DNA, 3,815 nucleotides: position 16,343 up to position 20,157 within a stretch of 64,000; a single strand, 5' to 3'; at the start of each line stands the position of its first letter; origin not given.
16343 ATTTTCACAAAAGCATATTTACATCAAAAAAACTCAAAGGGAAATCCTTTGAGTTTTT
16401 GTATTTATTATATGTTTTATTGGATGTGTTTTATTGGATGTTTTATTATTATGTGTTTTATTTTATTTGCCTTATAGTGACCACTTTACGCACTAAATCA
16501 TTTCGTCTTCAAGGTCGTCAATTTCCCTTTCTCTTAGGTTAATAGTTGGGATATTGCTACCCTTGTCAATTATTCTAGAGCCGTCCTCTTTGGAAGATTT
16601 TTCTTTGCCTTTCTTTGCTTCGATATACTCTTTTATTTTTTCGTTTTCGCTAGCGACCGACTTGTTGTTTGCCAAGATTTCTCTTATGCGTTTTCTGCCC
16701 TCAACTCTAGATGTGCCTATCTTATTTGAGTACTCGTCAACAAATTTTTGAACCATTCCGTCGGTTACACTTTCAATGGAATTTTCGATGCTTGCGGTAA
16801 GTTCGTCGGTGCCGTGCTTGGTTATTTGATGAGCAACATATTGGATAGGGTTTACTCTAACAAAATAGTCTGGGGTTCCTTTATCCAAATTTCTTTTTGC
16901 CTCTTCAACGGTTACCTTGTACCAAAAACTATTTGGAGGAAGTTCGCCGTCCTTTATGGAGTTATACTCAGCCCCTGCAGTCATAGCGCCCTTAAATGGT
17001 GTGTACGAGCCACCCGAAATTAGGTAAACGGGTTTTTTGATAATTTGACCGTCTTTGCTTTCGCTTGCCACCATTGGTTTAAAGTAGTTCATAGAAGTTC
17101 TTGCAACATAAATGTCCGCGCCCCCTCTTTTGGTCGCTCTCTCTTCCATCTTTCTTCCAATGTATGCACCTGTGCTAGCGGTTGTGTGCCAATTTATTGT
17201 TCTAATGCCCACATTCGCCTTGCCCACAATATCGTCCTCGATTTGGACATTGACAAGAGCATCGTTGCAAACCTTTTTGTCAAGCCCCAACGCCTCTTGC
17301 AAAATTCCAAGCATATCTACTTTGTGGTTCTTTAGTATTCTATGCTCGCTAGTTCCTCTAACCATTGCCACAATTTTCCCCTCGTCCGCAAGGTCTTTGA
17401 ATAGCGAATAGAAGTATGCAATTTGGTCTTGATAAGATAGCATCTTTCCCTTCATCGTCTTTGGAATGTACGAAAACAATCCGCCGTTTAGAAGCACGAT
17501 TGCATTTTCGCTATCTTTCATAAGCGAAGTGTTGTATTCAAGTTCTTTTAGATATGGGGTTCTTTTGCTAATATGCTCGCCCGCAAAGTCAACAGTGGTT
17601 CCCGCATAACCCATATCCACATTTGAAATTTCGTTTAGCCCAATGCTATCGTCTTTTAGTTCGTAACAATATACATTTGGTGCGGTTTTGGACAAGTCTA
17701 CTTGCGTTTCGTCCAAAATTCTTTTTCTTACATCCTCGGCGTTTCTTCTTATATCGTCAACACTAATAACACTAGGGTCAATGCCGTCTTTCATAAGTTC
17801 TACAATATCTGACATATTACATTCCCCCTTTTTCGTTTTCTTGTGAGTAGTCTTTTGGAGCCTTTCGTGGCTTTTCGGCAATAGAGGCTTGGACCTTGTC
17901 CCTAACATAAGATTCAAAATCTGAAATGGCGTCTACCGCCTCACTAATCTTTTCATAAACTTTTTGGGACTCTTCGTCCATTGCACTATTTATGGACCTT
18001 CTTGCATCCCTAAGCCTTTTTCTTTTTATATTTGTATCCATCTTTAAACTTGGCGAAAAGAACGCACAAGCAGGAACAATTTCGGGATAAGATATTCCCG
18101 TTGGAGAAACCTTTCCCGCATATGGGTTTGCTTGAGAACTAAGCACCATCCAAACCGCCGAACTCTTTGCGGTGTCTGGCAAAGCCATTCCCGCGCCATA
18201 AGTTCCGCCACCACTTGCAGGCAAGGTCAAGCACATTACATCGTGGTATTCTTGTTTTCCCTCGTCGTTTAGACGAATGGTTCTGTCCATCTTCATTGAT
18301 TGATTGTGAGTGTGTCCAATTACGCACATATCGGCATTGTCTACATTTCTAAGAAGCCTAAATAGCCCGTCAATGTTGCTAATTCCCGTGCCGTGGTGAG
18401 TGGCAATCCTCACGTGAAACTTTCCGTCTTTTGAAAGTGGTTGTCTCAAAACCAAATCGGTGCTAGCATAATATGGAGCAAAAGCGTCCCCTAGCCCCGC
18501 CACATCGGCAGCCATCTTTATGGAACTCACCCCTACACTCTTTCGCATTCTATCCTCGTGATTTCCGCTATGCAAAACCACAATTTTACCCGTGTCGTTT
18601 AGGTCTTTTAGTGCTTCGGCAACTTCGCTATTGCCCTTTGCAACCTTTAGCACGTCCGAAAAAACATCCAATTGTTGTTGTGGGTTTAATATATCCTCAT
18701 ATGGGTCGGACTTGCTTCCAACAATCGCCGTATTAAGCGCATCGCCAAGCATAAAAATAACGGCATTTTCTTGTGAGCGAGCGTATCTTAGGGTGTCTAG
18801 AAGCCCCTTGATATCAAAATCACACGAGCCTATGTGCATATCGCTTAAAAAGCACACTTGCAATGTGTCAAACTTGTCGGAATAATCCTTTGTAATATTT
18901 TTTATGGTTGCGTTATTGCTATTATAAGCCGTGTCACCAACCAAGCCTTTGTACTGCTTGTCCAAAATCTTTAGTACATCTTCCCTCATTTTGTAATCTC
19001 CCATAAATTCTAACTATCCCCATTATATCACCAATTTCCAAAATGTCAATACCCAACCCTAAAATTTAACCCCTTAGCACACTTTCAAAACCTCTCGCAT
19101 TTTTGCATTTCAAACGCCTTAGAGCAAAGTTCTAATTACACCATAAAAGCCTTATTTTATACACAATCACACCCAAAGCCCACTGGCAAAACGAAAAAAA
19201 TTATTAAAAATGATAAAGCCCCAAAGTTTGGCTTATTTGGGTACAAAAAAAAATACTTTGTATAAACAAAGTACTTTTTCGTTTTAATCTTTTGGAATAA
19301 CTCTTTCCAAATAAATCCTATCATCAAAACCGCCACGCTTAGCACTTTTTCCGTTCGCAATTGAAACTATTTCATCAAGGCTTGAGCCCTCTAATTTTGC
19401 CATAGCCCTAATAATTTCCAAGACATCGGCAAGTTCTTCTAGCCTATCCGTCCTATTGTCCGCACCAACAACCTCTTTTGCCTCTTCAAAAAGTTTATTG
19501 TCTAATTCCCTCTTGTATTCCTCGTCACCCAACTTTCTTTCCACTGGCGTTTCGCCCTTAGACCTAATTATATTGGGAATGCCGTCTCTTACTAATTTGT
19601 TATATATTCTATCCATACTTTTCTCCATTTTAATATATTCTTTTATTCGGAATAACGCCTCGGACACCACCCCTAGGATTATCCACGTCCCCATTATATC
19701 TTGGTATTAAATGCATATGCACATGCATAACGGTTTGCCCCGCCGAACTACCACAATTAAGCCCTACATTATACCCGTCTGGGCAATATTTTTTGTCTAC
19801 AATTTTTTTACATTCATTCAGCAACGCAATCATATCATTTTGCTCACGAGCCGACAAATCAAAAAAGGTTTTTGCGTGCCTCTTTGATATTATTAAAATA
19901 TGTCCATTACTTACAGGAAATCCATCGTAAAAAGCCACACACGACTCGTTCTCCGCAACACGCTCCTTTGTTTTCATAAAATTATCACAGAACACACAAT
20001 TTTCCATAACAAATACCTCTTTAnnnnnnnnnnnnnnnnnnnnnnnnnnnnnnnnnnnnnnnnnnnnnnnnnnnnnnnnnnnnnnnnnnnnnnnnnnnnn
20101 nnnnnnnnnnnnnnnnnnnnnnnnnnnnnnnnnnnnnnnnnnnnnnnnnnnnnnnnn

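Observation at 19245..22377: Tightly coupled five-gene nucleotide-handling operon next to thyA-folA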

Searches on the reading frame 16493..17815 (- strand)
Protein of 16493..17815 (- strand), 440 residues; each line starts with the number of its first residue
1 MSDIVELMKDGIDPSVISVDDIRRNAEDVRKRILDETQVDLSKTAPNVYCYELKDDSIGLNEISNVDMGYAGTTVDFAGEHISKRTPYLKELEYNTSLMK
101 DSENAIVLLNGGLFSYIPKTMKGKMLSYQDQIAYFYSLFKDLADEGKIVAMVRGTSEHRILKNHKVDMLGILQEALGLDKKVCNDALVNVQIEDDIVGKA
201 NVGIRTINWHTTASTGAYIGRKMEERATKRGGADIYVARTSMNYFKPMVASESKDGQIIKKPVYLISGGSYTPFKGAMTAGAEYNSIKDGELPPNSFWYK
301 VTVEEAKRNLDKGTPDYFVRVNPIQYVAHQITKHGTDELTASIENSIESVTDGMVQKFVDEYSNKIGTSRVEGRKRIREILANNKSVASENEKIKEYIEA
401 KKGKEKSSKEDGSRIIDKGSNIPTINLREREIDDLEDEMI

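Call 7: search_protein_families(library=pfam, proteins=[window:16493-17815:-], max_evalue=0.001)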
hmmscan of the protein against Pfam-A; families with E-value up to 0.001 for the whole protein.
window:16493-17815:- (440 aa): 0 families

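Call 9: search_protein_families(library=padloc, proteins=[window:16493-17815:-], max_evalue=0.01)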
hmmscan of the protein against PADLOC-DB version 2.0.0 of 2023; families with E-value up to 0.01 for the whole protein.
window:16493-17815:- (440 aa): 0 families

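Call 10: search_protein_families(library=ncbifam, proteins=[window:16493-17815:-], max_evalue=0.01)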
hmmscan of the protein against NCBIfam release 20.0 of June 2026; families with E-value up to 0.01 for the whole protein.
window:16493-17815:- (440 aa): 0 families

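Call 94: search_solved_structures(query=window:16493-17815:-, max_evalue=0.1)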
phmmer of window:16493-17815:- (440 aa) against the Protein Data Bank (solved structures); distinct sequences matched with E-value up to 0.1: 0.

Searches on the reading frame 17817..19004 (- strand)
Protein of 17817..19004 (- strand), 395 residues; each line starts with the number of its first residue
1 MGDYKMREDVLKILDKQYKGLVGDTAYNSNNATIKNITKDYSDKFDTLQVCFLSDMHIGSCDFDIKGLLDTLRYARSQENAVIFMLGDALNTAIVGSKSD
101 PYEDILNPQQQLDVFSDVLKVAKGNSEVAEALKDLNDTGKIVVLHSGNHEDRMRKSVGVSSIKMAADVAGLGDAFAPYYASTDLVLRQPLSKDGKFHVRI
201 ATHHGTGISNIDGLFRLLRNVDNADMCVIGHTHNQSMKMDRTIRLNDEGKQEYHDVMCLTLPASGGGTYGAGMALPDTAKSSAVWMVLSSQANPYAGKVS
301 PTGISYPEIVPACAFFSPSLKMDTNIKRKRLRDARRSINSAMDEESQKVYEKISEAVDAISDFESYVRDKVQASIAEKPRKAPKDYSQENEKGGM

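Call 7: search_protein_families(library=pfam, proteins=[window:17817-19004:-], max_evalue=0.001)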
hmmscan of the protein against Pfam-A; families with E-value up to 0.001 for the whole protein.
window:17817-19004:- (395 aa): 1 family
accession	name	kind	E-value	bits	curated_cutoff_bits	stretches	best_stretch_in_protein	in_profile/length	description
PF00149.33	Metallophos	-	1.6e-05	25.9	21.5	1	50-234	3-190/191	Calcineurin-like phosphoesterase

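Call 9: search_protein_families(library=padloc, proteins=[window:17817-19004:-], max_evalue=0.01)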
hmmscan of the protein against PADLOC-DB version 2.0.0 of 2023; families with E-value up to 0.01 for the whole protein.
window:17817-19004:- (395 aa): 0 families

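Call 10: search_protein_families(library=ncbifam, proteins=[window:17817-19004:-], max_evalue=0.01)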
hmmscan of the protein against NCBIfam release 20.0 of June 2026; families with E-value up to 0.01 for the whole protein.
window:17817-19004:- (395 aa): 0 families

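Call 93: search_solved_structures(query=window:17817-18989:-, max_evalue=0.01)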
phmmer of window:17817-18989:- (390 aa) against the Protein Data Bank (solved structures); distinct sequences matched with E-value up to 0.01: 0.

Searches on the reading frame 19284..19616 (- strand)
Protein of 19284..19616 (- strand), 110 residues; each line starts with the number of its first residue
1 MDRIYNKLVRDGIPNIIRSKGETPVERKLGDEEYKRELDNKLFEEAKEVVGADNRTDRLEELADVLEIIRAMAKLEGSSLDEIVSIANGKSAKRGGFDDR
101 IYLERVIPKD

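Call 3: search_protein_families(library=pfam, proteins=[window:19284-19616:-], max_evalue=0.1)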
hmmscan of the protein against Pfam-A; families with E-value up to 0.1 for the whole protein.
window:19284-19616:- (110 aa): 2 families
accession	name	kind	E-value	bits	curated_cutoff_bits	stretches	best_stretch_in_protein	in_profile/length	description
PF01503.22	PRA-PH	-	0.0025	18.6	21.3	1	31-85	26-80/86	Phosphoribosyl-ATP pyrophosphohydrolase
PF03819.22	MazG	-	0.069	13.9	22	0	40-94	8-69/74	MazG nucleotide pyrophosphohydrolase domain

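Call 4: search_protein_families(library=phrogs, proteins=[window:19284-19616:-], max_evalue=0.01)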
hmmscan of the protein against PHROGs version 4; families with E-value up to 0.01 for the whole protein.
window:19284-19616:- (110 aa): 0 families

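Call 9: search_protein_families(library=padloc, proteins=[window:19284-19616:-], max_evalue=0.01)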
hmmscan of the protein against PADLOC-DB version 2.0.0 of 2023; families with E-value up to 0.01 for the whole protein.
window:19284-19616:- (110 aa): 0 families

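Call 10: search_protein_families(library=ncbifam, proteins=[window:19284-19616:-], max_evalue=0.01)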
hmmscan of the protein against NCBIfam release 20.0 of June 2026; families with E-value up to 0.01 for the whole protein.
window:19284-19616:- (110 aa): 0 families

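Call 51: search_protein_families(library=pfam, proteins=[window:19284-19616:-], max_evalue=10)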
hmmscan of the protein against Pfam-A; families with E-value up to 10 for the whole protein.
window:19284-19616:- (110 aa): 2 families
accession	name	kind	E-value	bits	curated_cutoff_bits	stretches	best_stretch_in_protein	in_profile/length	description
PF01503.22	PRA-PH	-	0.0025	18.6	21.3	1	31-85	26-80/86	Phosphoribosyl-ATP pyrophosphohydrolase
PF03819.22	MazG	-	0.069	13.9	22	1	40-94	8-69/74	MazG nucleotide pyrophosphohydrolase domain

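Call 71: search_solved_structures(query=window:19284-19616:-, max_evalue=1)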
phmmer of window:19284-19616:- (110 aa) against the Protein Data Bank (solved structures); distinct sequences matched with E-value up to 1: 0.

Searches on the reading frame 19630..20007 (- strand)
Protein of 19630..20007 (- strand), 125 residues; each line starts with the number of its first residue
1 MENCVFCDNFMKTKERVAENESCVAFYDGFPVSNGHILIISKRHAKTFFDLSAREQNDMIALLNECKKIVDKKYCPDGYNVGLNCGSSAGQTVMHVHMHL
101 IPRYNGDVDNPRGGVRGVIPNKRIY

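Call 3: search_protein_families(library=pfam, proteins=[window:19630-20007:-], max_evalue=0.1)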
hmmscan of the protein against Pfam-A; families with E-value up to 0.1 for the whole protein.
window:19630-20007:- (125 aa): 5 families
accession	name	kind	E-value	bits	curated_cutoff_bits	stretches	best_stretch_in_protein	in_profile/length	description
PF01230.28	HIT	-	6.2e-25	88.1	21.5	1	13-105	5-97/98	HIT domain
PF11969.13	DcpS_C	-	8.9e-15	55.6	24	1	3-102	1-101/114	Scavenger mRNA decapping enzyme C-term binding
PF02744.22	GalP_UDP_tr_C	-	0.00028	21.1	29.2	1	13-101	27-118/165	Galactose-1-phosphate uridyl transferase, C-terminal domain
PF19327.4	Ap4A_phos_N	-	0.0087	16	23.1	1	22-102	90-159/177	Ap4A phosphorylase N-terminal domain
PF04677.20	CwfJ_C_1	-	0.045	14.1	21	1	2-66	12-78/122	Protein similar to CwfJ C-terminus 1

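Call 4: search_protein_families(library=phrogs, proteins=[window:19630-20007:-], max_evalue=0.01)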
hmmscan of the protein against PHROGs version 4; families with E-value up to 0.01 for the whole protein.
window:19630-20007:- (125 aa): 3 families
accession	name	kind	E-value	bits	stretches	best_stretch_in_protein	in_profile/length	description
phrog_19494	-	unknown function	7.9e-35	120.6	1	14-119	15-120/120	-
phrog_3962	-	unknown function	2e-15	57.7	1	1-107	2-108/145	-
phrog_6748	-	unknown function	0.00038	21.5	1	36-111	37-107/134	-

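Call 9: search_protein_families(library=padloc, proteins=[window:19630-20007:-], max_evalue=0.01)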
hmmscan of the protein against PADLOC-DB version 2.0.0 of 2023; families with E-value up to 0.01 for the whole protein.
window:19630-20007:- (125 aa): 1 family
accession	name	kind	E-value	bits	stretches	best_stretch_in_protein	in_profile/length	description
PDLC00441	ThsC2|ThsC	-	4.2e-14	50.6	1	3-101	13-113/148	HIT family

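Call 10: search_protein_families(library=ncbifam, proteins=[window:19630-20007:-], max_evalue=0.01)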
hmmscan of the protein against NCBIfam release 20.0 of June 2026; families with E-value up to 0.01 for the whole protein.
window:19630-20007:- (125 aa): 3 families
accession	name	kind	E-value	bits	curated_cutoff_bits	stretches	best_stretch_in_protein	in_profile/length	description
NF045834.1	M_plasma_HinT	exception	2.1e-17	63.8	130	1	17-103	15-101/102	histidine triad protein HinT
NF052622.1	ATPAdlTfActino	equivalog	5.8e-17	61.7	290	1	17-108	55-147/176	ATP adenylyltransferase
NF007965.0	PRK10687.1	equivalog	1.2e-10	41.5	206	1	17-101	20-105/119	purine nucleoside phosphoramidase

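Call 72: search_solved_structures(query=window:19630-20007:-, max_evalue=0.00001)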
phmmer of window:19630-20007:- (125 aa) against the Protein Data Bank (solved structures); distinct sequences matched with E-value up to 0.00001: 44.
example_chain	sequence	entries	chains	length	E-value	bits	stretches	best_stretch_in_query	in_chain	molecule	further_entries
3imi_A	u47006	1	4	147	1.5e-16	63.8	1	2-106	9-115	HIT family protein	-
3oj7_A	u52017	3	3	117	5.8e-15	58.7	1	2-101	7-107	Putative histidine triad family protein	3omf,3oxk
1y23_A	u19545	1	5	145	1.1e-14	57.8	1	2-105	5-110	Histidine triad protein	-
3ksv_A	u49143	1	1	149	1.5e-14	57.3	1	3-104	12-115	Uncharacterized protein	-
3l7x_A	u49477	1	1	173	3.4e-14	56.2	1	1-105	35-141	Putative Hit-like protein involved in cell-cycle regulation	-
6af2_A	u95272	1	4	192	3.6e-14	56.1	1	17-109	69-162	HIT domain-containing protein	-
3wo5_A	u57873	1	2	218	1.3e-13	54.3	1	19-109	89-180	AP-4-A phosphorylase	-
2eo4_A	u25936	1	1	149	2.3e-13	53.5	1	4-108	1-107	150aa long hypothetical histidine triad nucleotide-binding protein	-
3ano_A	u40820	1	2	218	2.8e-13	53.2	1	19-109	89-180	AP-4-A phosphorylase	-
3o0m_A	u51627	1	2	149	3.8e-13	52.8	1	3-108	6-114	HIT family protein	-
4egu_A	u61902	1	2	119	2.1e-12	50.4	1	3-102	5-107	histidine triad (HIT) protein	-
5uvm_A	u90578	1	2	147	4.1e-12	49.4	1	1-101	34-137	Histidine triad (HIT) protein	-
3lb5_A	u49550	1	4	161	2.8e-11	46.7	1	15-113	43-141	Hit-like protein involved in cell-cycle regulation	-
3r6f_A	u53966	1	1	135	3.2e-11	46.5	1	1-107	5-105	HIT family protein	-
9uch_A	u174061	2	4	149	4.3e-11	46.1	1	18-108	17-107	Bis(5'-adenosyl)-triphosphatase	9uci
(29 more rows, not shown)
